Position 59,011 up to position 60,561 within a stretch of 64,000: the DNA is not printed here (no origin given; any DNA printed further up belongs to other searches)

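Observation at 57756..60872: Second, ZrgABCD-like zinc importer beside ZnuABC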

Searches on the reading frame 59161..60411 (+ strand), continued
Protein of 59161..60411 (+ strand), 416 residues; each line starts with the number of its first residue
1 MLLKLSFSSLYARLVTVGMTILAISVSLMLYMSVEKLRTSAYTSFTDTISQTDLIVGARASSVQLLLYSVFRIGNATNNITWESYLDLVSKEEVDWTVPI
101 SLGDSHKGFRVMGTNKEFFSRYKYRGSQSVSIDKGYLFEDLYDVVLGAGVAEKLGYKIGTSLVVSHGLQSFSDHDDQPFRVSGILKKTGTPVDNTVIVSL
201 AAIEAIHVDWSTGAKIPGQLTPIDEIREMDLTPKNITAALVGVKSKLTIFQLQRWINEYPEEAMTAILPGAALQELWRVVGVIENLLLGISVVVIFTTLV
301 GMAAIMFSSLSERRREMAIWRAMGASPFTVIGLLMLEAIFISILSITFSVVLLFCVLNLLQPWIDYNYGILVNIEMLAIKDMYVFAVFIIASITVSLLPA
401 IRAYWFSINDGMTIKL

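Call 57: search_solved_structures(query=A1, max_evalue=0.01, show_alignments=3)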
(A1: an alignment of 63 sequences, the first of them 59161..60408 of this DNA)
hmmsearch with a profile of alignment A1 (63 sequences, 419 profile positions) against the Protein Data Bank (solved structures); distinct sequences matched with E-value up to 0.01: 20.
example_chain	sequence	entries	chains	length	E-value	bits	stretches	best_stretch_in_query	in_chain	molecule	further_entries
9w37_A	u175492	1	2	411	2.6e-14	55.9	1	269-414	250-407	LolF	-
9w35_A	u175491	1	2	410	3.2e-14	55.5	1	272-410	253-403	LolF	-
9w2w_A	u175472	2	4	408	4.7e-14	55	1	269-409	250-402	LolF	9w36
9o9x_C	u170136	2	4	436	6.9e-13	51.2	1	285-415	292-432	ABC transporter permease YtrF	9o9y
5nik_J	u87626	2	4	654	5.7e-11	44.9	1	276-409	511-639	Macrolide export ATP-binding/permease protein MacB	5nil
5gko_A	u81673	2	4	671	8.5e-11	44.3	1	282-408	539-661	Macrolide export ATP-binding/permease protein MacB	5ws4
5xu1_M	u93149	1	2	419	1.1e-10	43.9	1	274-408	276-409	ABC transporter permeae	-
5lil_A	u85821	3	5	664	6.4e-10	41.4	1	281-407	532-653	Macrolide export ATP-binding/permease protein MacB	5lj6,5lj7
9rli_E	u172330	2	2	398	2.1e-09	39.7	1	279-405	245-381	Lipoprotein-releasing system transmembrane protein LolE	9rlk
7arh_E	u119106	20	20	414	4.7e-08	35.3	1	279-405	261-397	Lipoprotein-releasing system transmembrane protein LolE | Lipoprotein transporter subunit LolE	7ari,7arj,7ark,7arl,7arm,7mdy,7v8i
7mdx_B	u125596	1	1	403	5.1e-08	35.1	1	279-404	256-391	Lipoprotein-releasing system transmembrane protein LolE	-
7arh_C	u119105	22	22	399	1.1e-06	30.8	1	278-415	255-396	Lipoprotein-releasing ABC transporter permease subunit LolC | Lipo-releasing system transmembrane protein lolC | Lipoprotein-releasing system transmembrane prot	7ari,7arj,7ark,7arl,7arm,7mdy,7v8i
9ge6_A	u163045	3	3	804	2.9e-06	29.4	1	273-365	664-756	Uncharacterized ABC transporter permease YbbP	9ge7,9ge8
7mdx_A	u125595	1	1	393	3.5e-06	29.1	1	278-408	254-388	Lipoprotein-releasing system transmembrane protein LolC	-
8idb_C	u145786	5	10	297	2.4e-05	26.3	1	277-407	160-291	Cell division protein FtsX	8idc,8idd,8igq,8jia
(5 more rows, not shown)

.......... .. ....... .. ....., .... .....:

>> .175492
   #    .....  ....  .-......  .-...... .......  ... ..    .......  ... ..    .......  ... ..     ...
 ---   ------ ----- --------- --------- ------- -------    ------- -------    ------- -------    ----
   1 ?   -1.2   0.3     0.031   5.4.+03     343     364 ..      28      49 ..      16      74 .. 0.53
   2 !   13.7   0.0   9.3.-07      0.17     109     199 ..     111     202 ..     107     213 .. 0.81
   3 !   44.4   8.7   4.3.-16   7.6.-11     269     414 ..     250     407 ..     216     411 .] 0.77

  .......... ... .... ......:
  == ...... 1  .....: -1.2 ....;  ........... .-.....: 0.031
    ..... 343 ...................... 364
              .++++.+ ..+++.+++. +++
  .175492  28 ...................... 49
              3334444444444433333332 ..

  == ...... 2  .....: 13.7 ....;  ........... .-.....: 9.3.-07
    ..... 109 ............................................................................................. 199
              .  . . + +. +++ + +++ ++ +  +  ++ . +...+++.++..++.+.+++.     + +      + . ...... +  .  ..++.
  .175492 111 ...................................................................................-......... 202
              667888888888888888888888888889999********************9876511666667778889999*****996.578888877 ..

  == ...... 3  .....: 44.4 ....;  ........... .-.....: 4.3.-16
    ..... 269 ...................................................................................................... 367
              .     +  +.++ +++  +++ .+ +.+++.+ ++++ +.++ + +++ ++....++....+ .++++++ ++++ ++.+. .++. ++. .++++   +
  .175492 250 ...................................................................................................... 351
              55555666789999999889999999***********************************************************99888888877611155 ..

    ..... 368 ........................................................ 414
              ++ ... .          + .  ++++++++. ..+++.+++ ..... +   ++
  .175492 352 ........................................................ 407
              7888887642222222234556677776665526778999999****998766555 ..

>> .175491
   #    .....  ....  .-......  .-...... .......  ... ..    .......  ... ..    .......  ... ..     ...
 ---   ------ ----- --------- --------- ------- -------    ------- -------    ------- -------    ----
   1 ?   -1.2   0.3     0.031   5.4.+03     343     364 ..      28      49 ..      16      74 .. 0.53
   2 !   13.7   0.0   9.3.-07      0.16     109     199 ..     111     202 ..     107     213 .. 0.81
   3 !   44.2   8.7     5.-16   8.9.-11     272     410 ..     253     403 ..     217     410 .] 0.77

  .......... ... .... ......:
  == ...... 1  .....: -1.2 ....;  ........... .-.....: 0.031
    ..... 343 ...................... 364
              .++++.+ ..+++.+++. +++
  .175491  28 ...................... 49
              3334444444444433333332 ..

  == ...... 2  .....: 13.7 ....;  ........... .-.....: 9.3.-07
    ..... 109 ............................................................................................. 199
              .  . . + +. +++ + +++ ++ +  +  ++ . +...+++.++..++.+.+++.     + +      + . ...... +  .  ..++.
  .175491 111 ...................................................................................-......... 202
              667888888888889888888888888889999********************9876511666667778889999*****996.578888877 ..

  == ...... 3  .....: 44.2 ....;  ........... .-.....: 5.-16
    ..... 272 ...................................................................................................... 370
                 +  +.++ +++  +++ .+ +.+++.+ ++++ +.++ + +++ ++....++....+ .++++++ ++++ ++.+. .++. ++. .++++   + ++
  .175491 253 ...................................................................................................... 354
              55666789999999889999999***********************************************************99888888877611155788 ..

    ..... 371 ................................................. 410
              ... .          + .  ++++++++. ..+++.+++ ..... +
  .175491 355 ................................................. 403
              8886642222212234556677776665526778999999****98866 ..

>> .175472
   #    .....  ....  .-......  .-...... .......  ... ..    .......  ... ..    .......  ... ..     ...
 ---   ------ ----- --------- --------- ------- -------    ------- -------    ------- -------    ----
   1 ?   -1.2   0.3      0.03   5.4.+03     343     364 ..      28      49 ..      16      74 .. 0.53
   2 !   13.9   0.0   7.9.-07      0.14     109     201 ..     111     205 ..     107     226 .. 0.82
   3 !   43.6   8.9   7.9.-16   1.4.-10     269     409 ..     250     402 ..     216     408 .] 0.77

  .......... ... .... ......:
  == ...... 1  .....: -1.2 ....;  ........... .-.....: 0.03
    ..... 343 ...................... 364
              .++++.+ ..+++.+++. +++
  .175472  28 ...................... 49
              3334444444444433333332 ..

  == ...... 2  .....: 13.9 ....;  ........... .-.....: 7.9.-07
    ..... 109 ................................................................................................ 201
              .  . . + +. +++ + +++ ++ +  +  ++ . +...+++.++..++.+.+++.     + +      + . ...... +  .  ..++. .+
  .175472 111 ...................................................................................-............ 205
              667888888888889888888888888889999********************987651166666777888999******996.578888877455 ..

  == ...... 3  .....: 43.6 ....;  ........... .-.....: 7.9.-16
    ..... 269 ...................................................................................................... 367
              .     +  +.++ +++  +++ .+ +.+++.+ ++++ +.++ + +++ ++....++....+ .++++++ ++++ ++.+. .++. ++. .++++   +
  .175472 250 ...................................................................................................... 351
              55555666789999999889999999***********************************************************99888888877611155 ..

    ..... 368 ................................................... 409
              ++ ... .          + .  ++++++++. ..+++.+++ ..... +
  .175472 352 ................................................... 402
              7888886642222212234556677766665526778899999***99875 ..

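Call 75: find_encoding_contigs(protein=P0128, flank=6000, max_places=3)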
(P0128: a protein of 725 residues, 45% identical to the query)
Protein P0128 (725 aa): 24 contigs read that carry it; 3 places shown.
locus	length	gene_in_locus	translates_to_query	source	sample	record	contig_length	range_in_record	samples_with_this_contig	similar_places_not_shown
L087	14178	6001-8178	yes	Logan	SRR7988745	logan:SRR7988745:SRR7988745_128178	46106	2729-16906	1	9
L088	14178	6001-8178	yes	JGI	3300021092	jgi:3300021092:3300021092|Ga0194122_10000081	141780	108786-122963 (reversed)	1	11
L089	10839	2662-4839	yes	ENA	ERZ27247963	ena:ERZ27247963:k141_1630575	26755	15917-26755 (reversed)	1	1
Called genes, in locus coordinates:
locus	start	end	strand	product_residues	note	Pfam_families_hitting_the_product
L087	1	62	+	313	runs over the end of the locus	PF19714:DUF6209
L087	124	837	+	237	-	-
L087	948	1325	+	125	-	PF04316:FlgM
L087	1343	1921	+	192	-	PF05130:FlgN (faint)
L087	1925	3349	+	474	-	PF22638:FlgK_D1, PF06429:Flg_bbr_C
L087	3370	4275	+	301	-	PF00669:Flagellin_N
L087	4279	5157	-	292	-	PF05430:Methyltransf_30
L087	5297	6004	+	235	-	PF00005:ABC_tran, PF13304:AAA_21 (faint)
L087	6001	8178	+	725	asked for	PF12704:MacB_PCD, PF02687:FtsX, PF01297:ZnuA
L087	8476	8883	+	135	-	PF00005:ABC_tran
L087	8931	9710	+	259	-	PF00950:ABC-3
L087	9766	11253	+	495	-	PF01336:tRNA_anti-codon, PF00152:tRNA-synt_2, PF01409:tRNA-synt_2d (faint)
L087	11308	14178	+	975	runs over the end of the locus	PF02739:5_3_exonuc_N, PF01367:5_3_exonuc, PF01612:DNA_pol_A_exo1, PF00476:DNA_pol_A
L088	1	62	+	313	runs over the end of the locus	PF19714:DUF6209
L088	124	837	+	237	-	-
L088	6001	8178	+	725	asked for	PF12704:MacB_PCD, PF02687:FtsX, PF01297:ZnuA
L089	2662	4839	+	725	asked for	PF12704:MacB_PCD, PF02687:FtsX, PF01297:ZnuA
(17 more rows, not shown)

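Call 78: find_encoding_contigs(protein=P0178, flank=6000, max_places=3)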
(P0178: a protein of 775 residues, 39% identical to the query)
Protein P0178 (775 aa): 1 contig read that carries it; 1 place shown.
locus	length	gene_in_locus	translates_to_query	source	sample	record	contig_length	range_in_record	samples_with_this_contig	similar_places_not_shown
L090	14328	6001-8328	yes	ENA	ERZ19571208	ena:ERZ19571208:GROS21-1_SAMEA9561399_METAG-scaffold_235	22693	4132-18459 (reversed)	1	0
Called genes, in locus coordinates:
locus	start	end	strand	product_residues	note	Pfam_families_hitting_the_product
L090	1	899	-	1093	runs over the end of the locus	PF25596:CPSase_L_D1, PF02786:CPSase_L_D2, PF02787:CPSase_L_D3, PF25596:CPSase_L_D1, PF02655:ATP-grasp_3 (weak), PF02786:CPSase_L_D2, PF02222:ATP-grasp, PF07478:Dala_Dala_lig_C (weak), +2 more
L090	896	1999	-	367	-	PF00988:CPSase_sm_chain, PF00117:GATase, PF07722:Peptidase_C26 (faint)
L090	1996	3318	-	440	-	PF00206:Lyase_1, PF14698:ASL_C2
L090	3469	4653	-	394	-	PF00764:Arginosuc_synth, PF20979:Arginosuc_syn_C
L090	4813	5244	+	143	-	PF01316:Arg_repressor (weak), PF02863:Arg_repressor_C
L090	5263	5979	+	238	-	PF13555:AAA_29 (weak), PF00005:ABC_tran, PF13304:AAA_21 (faint)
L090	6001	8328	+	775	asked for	PF12704:MacB_PCD, PF02687:FtsX, PF01297:ZnuA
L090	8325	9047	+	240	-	PF00005:ABC_tran, PF13191:AAA_16 (weak), PF13304:AAA_21 (faint)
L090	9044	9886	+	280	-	PF00950:ABC-3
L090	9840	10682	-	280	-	PF00106:adh_short, PF13561:adh_short_C2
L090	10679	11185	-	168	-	PF01242:PTPS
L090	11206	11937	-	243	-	-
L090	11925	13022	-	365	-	-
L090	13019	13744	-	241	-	-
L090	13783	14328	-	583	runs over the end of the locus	PF00246:Peptidase_M14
